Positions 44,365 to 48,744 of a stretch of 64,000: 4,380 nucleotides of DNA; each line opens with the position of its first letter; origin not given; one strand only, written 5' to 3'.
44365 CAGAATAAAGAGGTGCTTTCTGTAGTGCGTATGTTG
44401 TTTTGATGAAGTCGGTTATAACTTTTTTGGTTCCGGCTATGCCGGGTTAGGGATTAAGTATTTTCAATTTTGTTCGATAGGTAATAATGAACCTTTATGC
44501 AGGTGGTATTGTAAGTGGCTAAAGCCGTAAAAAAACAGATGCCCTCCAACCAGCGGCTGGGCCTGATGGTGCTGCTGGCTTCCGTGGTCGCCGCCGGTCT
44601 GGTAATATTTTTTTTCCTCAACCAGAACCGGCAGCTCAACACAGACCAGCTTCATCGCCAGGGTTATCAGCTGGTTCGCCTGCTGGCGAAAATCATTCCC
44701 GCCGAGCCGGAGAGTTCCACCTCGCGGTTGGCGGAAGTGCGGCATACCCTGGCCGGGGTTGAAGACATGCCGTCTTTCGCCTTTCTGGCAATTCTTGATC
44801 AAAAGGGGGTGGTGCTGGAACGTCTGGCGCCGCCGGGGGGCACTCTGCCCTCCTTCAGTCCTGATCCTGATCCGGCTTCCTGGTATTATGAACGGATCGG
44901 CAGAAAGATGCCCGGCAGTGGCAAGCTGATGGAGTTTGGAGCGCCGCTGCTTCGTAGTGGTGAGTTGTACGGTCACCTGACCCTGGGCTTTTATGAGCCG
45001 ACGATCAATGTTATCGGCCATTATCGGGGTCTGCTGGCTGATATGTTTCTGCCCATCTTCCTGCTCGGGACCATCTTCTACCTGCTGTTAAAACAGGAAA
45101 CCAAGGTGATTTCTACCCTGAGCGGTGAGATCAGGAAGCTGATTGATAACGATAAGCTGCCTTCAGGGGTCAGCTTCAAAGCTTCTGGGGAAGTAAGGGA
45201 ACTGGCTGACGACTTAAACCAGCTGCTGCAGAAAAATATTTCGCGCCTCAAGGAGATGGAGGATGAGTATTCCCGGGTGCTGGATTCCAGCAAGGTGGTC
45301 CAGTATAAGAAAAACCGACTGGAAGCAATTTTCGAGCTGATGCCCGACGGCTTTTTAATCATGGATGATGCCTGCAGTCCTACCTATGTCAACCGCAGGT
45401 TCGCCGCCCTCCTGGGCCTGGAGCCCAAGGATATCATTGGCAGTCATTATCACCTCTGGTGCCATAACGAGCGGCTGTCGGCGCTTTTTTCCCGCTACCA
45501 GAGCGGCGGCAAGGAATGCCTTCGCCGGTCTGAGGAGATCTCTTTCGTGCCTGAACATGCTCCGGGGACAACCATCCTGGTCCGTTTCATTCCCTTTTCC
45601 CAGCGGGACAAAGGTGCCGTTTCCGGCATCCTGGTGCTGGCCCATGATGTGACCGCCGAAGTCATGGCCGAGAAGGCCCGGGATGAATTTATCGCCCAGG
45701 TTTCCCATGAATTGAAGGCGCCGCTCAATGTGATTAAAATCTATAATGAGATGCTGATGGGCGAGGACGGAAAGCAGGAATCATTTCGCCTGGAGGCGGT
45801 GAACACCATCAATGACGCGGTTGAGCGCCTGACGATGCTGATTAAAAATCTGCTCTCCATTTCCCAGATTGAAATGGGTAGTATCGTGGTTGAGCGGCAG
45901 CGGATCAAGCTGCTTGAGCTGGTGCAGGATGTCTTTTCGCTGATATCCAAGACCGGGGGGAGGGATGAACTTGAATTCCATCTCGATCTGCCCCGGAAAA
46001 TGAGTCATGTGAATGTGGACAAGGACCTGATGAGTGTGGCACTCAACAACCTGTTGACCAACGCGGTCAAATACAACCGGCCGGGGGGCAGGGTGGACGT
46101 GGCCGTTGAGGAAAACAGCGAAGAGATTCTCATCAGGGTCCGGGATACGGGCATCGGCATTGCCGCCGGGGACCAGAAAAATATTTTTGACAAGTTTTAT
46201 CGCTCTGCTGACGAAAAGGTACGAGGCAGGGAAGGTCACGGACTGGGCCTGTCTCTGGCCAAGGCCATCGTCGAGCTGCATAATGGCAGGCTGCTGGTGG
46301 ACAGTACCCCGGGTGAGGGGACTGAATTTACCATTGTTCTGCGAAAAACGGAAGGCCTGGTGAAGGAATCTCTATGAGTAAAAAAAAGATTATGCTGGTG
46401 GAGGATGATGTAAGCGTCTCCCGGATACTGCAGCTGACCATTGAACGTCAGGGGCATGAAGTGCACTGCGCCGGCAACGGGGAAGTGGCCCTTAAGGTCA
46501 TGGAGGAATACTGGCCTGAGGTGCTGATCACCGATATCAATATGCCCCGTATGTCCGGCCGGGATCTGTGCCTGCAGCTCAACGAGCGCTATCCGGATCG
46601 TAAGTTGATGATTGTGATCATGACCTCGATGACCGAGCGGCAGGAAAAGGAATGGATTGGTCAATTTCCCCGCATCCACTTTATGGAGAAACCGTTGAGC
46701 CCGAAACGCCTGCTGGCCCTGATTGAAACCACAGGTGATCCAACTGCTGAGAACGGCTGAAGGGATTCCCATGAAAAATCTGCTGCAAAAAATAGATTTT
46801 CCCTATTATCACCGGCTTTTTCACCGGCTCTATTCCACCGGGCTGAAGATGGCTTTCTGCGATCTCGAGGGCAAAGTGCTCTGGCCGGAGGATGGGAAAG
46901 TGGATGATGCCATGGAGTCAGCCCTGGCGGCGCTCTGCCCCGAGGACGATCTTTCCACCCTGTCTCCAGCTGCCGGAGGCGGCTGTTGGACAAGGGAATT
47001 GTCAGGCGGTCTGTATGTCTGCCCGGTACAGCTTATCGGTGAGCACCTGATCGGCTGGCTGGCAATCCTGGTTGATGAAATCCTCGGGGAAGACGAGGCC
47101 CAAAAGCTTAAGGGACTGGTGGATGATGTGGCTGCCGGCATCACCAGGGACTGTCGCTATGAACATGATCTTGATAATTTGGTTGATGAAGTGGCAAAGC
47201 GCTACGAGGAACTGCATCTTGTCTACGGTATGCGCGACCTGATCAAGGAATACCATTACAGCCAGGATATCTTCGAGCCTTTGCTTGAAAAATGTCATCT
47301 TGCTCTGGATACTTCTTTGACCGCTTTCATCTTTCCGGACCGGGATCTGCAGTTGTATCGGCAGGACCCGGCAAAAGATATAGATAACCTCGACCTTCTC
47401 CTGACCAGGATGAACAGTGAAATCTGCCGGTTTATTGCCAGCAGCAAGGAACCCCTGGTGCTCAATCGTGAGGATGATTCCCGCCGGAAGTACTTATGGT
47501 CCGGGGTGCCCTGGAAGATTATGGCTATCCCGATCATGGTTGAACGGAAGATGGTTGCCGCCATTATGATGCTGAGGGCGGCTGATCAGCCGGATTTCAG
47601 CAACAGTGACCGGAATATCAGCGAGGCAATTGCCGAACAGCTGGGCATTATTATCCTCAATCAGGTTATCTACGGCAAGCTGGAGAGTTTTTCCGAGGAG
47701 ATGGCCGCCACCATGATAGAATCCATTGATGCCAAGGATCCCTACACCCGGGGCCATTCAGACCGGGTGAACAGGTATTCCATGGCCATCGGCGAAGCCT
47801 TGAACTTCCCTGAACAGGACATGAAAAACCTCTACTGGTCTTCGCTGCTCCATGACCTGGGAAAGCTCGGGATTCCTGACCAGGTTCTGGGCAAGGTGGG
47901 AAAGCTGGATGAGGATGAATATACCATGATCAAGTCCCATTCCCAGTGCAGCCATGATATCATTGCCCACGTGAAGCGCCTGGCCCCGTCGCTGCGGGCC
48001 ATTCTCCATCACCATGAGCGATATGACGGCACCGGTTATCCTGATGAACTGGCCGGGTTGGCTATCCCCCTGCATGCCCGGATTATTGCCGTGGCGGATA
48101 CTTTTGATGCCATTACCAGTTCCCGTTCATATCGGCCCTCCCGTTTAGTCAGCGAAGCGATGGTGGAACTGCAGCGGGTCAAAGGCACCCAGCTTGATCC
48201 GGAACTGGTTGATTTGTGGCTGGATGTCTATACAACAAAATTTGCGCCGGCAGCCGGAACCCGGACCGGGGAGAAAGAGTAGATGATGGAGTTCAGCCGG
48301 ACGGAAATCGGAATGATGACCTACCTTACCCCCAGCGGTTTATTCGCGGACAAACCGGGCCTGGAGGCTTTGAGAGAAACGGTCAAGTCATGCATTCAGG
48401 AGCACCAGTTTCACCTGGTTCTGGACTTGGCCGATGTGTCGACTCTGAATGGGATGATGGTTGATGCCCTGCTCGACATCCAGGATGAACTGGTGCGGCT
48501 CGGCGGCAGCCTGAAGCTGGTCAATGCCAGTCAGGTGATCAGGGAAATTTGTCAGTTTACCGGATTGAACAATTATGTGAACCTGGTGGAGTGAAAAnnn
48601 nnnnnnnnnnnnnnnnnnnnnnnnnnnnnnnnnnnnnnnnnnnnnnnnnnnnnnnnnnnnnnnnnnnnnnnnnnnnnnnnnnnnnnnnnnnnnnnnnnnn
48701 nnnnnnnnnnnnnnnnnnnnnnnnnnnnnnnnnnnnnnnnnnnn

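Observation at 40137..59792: Candidate new system: a glycan-engaging type IV filament machine with built-in signalling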

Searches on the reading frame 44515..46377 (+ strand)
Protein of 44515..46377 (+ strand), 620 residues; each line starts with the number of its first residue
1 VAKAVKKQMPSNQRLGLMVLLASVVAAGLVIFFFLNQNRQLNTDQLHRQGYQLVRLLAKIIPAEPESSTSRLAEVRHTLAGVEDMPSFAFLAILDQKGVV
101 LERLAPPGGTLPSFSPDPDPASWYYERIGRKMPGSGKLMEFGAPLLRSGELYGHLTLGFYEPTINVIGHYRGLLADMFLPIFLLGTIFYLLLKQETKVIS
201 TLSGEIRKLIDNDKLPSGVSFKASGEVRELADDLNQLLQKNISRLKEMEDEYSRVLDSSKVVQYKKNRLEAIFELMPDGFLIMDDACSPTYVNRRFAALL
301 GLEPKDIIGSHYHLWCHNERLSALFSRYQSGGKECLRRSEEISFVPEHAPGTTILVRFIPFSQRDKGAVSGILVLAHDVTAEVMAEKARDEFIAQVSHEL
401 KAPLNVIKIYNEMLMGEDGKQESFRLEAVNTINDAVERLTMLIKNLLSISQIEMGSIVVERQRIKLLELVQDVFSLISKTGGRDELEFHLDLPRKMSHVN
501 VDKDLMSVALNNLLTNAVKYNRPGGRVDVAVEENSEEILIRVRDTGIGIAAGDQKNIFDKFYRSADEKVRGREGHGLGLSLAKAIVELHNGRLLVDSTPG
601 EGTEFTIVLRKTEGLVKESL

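Call 3: search_protein_families(library=pfam, proteins=[window:44515-46377:+], max_evalue=0.01)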
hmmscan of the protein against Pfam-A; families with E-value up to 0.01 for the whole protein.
window:44515-46377:+ (620 aa): 7 families
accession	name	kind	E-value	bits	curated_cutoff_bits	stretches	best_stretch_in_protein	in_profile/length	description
PF02518.31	HATPase_c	-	2.1e-29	102.7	26.4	1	503-612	3-110/111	Histidine kinase-, DNA gyrase B-, and HSP90-like ATPase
PF00512.31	HisKA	-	2e-13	50.6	26.9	1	388-454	1-65/66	His Kinase A (phospho-acceptor) domain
PF08448.16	PAS_4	-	3.7e-08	34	23.1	1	273-382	1-108/110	PAS fold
PF13188.13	PAS_8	-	1e-07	32.1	21.8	1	267-309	1-40/65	PAS domain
PF13426.13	PAS_9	-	2e-07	31.7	27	1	277-381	1-103/103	PAS domain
PF00989.32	PAS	-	2.3e-07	31.2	22.6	1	268-379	2-113/113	PAS fold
PF13581.12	HATPase_c_2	-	9.6e-05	22.8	27.4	1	506-587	32-110/127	Histidine kinase-like ATPase domain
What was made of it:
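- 44515..46377 (+): g03, sensor histidine kinase. Two TM segments flank a periplasmic loop of about 135 aa, followed by PAS-HisKA-HATPase_c. Pfam (call 3).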

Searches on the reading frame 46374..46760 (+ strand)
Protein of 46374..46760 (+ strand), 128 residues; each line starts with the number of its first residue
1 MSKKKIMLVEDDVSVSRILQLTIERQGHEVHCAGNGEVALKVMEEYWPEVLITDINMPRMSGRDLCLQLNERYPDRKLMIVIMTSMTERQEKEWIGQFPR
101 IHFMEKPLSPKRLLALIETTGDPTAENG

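Call 3: search_protein_families(library=pfam, proteins=[window:46374-46760:+], max_evalue=0.01)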
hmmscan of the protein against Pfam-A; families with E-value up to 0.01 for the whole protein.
window:46374-46760:+ (128 aa): 3 families
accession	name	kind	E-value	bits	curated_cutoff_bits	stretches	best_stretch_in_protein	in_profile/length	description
PF00072.30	Response_reg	-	1.5e-19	70.7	30.2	1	6-117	1-110/111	Response regulator receiver domain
PF20161.5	VpsR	-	0.0057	16.8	23.7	1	22-117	26-120/121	VpsR domain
PF23198.2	PDE8A_N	-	0.0095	16.3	29.6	0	11-93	18-101/147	PDE8A-like, N-terminal domain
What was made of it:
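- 46374..46760 (+): g04, stand-alone receiver (CheY-like response regulator). PF00072, 70.7 bits (call 3).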

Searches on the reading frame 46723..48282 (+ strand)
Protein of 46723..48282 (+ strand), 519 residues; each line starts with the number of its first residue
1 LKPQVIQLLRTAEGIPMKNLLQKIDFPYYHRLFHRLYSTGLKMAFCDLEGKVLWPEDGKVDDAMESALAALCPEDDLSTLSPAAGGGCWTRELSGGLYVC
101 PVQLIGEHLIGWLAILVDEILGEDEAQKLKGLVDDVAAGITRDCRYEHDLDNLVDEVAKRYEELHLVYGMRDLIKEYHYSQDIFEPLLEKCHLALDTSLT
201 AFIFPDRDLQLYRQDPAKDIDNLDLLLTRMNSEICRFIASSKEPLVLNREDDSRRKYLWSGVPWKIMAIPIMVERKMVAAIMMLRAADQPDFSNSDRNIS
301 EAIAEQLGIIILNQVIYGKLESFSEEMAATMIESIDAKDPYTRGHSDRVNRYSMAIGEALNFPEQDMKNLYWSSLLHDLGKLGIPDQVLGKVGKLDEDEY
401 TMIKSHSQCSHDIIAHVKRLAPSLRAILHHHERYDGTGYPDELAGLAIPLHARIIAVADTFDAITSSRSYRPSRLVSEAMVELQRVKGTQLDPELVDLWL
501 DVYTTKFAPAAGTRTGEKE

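Call 3: search_protein_families(library=pfam, proteins=[window:46723-48282:+], max_evalue=0.01)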
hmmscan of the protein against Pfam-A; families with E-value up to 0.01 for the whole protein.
window:46723-48282:+ (519 aa): 4 families
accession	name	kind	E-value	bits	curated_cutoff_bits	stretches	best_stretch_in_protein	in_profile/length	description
PF13487.12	HD_5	-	1.3e-37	129.6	27.2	1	331-495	3-170/170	HD domain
PF01966.28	HD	-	1.8e-16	60.9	22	1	344-463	3-115/116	HD domain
PF13185.12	GAF_2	-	1.4e-06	28.9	28.6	1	195-311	18-135/136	GAF domain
PF01590.32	GAF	-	3.8e-06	27.9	22.4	1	181-311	3-133/133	GAF domain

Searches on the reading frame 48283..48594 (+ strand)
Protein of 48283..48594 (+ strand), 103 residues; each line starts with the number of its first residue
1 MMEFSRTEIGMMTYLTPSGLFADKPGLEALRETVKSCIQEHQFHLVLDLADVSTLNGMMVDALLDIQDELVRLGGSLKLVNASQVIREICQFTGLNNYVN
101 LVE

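Call 3: search_protein_families(library=pfam, proteins=[window:48283-48594:+], max_evalue=0.01)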
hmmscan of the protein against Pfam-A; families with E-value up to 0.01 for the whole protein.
window:48283-48594:+ (103 aa): 2 families
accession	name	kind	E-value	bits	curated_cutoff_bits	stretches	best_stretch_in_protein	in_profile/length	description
PF01740.26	STAS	-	5.5e-10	39.4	22.6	1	28-101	25-99/106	STAS domain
PF13466.11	STAS_2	-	0.00017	22.1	29.2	1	26-95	11-79/80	STAS domain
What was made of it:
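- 48283..48594 (+): g06, STAS-domain protein immediately upstream of the ATPase. PF01740, 39.4 bits (call 3).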
